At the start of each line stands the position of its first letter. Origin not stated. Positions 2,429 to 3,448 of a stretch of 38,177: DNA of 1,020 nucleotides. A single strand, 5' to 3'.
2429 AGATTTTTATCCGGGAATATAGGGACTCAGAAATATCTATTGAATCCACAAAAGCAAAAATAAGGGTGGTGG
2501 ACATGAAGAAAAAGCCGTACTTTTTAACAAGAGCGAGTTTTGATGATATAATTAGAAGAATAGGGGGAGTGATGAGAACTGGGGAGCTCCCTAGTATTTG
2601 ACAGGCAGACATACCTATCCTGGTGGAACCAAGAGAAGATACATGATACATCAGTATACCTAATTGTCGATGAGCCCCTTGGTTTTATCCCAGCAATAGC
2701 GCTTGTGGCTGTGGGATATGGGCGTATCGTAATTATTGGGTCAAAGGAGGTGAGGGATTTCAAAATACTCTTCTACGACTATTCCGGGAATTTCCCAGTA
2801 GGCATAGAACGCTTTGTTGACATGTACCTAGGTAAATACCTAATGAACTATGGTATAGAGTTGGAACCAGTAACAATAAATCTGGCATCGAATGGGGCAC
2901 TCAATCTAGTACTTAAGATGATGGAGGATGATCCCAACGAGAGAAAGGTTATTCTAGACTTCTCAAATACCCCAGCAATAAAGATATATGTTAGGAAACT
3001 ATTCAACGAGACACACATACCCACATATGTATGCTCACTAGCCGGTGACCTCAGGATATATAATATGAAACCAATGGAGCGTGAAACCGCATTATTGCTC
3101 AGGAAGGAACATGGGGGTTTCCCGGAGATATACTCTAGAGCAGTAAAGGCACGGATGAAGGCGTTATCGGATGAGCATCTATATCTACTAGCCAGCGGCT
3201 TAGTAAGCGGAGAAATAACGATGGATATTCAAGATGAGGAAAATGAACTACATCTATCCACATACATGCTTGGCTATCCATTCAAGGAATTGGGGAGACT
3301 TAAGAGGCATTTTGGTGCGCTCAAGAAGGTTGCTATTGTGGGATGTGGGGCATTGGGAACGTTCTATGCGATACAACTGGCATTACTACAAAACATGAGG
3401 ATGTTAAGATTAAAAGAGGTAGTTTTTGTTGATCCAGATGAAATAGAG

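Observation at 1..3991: Four-gene Ubl-candidate / E2-like / JAB / E1-like cassette: a Bil-like ubiquitin-type conjugation system in an archaeal genome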

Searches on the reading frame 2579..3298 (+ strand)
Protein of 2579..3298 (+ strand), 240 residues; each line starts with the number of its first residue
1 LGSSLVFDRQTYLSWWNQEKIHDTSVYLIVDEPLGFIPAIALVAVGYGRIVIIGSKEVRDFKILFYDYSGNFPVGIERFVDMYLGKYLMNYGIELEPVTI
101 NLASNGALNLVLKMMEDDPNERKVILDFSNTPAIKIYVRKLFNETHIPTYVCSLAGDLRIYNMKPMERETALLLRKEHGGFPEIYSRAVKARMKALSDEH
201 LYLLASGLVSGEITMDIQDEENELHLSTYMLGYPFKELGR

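Call 61: search_protein_families(library=pfam, alignment_id=A9, max_evalue=10)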
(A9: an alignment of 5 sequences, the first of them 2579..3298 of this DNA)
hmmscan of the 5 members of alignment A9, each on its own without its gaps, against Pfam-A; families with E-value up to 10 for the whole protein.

A. member 1, window:2579-3298:+ (240 aa): 0 families

B. families by the number of members that match (of 5 scanned): 1 family
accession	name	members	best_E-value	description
PF25486.1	DUF7909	1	0.24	Domain of unknown function (DUF7909)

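Call 62: search_solved_structures(query=A9, max_evalue=10, show_alignments=2)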
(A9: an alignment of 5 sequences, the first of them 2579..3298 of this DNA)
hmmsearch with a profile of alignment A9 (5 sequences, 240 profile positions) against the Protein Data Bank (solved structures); distinct sequences matched with E-value up to 10: 1.
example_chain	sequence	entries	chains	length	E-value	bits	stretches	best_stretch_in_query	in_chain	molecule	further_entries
2xrn_A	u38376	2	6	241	1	11.7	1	133-200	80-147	HTH-TYPE TRANSCRIPTIONAL REGULATOR TTGV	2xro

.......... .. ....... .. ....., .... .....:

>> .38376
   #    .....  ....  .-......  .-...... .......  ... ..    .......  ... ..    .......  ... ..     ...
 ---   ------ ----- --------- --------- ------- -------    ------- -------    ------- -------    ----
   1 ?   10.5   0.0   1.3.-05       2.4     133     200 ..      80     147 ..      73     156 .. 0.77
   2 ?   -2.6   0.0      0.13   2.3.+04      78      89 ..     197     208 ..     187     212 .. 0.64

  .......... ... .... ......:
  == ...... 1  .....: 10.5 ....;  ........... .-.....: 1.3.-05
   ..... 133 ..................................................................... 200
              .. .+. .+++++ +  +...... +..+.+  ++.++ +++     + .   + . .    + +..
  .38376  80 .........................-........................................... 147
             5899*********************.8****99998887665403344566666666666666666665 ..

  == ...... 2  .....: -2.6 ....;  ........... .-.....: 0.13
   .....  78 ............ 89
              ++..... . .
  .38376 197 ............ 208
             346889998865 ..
